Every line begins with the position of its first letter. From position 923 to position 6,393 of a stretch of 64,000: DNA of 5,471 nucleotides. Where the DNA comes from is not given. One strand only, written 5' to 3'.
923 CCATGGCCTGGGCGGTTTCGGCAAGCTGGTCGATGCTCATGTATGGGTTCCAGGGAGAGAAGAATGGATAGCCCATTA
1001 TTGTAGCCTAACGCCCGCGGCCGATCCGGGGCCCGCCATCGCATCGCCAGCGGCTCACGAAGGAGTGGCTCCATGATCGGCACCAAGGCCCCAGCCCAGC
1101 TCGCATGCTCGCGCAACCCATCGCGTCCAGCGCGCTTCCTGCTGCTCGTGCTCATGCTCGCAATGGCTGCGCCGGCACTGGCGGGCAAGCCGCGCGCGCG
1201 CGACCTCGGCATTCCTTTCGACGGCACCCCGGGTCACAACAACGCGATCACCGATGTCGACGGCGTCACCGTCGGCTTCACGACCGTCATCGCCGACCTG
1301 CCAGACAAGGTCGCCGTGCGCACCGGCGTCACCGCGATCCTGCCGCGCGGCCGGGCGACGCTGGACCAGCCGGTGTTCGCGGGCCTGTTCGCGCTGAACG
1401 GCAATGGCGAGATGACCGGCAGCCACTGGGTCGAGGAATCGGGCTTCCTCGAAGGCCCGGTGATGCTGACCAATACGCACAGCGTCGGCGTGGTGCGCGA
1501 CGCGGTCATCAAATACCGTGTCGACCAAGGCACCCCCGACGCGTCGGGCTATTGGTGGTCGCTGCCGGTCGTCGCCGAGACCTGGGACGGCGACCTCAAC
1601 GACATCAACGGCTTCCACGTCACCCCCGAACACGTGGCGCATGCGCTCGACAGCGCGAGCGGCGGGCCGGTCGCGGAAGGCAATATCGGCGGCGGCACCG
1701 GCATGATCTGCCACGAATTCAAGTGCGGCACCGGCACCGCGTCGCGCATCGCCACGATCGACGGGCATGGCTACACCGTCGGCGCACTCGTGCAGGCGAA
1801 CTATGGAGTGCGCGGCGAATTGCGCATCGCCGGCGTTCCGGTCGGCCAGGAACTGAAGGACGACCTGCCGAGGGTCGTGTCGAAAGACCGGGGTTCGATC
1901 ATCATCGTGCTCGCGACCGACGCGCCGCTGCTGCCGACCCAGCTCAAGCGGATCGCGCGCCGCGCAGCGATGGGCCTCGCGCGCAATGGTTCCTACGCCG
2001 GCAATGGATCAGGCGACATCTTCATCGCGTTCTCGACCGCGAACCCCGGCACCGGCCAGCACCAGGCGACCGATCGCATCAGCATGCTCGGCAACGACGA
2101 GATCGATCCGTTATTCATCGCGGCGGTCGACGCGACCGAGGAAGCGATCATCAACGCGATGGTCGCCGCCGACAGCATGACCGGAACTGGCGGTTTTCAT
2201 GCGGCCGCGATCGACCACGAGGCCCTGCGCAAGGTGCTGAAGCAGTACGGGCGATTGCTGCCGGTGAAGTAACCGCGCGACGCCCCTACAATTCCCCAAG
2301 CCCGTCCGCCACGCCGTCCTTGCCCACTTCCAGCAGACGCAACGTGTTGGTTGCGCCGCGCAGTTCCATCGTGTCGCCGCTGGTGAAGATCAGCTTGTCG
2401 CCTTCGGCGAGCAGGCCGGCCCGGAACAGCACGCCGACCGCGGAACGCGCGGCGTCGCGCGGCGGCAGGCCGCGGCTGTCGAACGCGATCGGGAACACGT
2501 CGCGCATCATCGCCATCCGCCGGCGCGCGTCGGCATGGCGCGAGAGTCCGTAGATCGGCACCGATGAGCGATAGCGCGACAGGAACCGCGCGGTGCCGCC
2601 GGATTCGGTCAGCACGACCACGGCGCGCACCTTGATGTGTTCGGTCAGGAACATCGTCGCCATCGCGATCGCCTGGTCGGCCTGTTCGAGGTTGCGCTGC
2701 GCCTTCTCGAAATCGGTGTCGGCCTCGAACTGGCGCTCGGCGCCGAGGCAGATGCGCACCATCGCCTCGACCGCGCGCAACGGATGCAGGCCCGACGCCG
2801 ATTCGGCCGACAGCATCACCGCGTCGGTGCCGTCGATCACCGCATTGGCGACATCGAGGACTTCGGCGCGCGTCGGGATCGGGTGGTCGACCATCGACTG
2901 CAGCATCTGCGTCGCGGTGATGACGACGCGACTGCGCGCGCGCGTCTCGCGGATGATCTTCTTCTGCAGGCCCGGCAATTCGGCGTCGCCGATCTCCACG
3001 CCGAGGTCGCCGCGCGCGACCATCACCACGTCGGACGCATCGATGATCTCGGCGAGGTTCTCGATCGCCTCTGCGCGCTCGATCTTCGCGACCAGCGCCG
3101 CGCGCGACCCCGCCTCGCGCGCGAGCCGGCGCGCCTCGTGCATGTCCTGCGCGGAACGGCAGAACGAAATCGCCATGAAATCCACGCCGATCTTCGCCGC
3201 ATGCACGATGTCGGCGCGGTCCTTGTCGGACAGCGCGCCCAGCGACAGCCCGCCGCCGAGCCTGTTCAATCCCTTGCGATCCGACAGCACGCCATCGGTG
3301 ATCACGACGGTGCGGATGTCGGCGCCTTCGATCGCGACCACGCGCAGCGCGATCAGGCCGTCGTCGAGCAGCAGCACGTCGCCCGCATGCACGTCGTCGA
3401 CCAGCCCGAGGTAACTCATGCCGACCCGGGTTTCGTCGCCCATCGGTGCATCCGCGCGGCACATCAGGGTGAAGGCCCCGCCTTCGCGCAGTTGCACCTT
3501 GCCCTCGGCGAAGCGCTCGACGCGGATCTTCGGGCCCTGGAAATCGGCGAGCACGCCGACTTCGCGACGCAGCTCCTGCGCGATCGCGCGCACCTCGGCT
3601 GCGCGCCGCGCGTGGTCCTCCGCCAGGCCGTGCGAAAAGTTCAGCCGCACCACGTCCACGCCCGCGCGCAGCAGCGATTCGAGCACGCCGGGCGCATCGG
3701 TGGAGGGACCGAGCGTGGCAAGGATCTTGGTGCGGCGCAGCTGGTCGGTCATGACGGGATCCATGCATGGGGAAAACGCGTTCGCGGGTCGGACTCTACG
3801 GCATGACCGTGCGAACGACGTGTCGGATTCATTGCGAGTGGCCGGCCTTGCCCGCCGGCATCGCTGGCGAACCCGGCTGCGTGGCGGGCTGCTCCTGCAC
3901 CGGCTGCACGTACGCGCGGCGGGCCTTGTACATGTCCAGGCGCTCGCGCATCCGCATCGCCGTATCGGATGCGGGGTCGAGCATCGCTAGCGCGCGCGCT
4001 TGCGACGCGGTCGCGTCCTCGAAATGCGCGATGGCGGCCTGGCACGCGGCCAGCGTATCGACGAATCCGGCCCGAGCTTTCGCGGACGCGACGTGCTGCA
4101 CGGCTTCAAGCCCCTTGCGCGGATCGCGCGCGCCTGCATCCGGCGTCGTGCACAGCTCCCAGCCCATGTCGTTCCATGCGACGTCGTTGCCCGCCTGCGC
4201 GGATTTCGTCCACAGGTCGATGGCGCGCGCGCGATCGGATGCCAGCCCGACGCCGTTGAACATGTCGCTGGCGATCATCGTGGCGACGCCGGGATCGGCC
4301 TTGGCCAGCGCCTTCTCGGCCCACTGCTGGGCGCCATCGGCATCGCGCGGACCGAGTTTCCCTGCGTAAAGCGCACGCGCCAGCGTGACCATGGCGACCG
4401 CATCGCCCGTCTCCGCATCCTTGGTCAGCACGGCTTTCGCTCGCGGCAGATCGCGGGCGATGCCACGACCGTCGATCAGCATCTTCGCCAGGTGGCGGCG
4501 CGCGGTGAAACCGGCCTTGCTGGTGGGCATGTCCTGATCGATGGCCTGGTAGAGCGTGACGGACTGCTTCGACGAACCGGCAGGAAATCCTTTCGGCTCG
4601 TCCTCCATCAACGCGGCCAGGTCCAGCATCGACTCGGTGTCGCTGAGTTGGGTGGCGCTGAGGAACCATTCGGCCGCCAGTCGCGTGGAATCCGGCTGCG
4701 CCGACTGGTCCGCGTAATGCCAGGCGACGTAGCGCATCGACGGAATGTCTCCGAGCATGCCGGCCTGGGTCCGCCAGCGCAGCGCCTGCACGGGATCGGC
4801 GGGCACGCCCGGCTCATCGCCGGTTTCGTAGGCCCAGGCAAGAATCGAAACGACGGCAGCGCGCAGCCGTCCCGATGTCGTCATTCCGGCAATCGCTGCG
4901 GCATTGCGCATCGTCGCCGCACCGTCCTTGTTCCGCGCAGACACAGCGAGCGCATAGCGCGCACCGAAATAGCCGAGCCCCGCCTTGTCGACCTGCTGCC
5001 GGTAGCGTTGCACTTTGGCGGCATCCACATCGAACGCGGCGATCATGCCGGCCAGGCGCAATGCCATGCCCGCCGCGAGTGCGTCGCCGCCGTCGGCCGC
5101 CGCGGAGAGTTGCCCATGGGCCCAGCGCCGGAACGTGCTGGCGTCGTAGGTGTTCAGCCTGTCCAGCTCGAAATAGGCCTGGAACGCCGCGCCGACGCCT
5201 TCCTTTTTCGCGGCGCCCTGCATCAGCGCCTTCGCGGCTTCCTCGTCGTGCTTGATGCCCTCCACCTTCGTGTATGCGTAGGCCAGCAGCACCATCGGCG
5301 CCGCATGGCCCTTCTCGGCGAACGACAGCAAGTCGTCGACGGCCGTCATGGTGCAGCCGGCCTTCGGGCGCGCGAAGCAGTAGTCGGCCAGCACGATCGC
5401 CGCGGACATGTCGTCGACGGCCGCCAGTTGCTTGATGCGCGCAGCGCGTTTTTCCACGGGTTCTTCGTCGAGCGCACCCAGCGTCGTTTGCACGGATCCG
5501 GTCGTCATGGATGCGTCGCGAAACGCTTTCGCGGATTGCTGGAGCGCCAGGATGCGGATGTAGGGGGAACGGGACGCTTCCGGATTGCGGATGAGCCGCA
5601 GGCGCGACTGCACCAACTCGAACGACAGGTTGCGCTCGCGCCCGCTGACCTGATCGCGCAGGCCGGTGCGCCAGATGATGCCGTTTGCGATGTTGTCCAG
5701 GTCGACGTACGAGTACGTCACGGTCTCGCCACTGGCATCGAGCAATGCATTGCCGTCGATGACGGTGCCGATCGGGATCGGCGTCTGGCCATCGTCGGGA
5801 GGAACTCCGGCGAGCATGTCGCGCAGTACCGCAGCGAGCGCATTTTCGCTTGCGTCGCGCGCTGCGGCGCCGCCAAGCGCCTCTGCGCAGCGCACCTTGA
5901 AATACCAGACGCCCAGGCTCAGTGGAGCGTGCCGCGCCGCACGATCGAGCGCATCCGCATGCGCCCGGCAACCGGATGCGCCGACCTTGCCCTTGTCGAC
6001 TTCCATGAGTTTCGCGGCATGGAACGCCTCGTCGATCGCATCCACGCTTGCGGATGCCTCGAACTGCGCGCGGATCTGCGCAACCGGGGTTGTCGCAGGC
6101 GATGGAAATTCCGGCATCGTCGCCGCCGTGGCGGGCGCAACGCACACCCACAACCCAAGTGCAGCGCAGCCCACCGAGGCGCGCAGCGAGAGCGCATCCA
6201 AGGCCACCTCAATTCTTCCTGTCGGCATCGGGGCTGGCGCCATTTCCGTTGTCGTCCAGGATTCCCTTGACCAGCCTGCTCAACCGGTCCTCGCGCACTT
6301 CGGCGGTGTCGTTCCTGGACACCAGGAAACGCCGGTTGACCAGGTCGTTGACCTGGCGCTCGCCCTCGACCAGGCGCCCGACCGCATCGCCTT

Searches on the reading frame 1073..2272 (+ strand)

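Call 76: search_protein_families(library=pfam, proteins=[window:1073-2272:+], max_evalue=0.00001)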
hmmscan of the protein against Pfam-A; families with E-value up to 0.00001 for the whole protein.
window:1073-2272:+ (399 aa): 1 family
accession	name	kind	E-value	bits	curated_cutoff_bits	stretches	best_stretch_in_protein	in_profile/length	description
PF03576.19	Peptidase_S58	-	2.9e-118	395.3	23.9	1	57-374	1-304/307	Peptidase family S58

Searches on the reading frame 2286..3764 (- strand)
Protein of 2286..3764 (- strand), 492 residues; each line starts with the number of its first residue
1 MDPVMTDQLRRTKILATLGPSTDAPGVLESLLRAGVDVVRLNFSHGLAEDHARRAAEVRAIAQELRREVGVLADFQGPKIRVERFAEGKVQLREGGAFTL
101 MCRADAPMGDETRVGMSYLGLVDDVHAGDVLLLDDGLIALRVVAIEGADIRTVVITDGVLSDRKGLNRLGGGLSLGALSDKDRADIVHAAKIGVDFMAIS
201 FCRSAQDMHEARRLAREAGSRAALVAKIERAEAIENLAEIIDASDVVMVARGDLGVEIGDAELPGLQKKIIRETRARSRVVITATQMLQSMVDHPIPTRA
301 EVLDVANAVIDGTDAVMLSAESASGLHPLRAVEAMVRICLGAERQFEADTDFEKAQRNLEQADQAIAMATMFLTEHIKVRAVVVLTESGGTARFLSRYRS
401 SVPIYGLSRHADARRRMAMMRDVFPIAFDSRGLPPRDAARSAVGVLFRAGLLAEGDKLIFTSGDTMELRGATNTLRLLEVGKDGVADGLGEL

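Call 76: search_protein_families(library=pfam, proteins=[window:2286-3764:-], max_evalue=0.00001)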
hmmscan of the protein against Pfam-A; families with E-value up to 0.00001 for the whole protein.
window:2286-3764:- (492 aa): 2 families
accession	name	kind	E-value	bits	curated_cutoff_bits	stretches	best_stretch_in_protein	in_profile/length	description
PF00224.27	PK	-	1.6e-111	373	30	1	10-332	2-328/328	Pyruvate kinase, barrel domain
PF02887.21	PK_C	-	5.8e-28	97.7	28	1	364-477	1-113/114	Pyruvate kinase, alpha/beta domain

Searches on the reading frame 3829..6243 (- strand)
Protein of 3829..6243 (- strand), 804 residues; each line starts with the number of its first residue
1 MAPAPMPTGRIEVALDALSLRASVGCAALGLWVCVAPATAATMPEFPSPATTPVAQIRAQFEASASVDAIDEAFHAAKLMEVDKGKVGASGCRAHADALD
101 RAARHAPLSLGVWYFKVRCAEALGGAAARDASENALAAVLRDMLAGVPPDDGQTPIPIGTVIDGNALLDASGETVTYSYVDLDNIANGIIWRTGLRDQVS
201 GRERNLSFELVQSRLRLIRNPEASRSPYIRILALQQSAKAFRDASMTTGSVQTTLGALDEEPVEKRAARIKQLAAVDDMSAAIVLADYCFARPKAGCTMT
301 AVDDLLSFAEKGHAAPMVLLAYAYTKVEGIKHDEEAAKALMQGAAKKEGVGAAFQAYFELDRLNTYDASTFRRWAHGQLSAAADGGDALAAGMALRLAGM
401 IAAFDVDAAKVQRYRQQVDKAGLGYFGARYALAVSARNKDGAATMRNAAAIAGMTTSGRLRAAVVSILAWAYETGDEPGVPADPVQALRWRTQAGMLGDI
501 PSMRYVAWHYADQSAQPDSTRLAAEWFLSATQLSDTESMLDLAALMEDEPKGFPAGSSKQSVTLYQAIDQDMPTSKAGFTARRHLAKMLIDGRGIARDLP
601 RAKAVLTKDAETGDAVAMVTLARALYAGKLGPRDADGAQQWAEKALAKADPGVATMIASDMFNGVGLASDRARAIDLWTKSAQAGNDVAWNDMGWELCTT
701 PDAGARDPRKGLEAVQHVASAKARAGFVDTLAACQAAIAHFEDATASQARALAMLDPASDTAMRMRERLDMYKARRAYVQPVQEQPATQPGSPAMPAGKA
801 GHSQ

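Call 76: search_protein_families(library=pfam, proteins=[window:3829-6243:-], max_evalue=0.00001)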
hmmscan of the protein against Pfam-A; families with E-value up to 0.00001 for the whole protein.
window:3829-6243:- (804 aa): 1 family
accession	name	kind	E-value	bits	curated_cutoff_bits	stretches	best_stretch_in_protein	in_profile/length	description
PF08238.18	Sel1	-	2.3e-10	41.1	30.7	0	468-499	7-36/36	Sel1 repeat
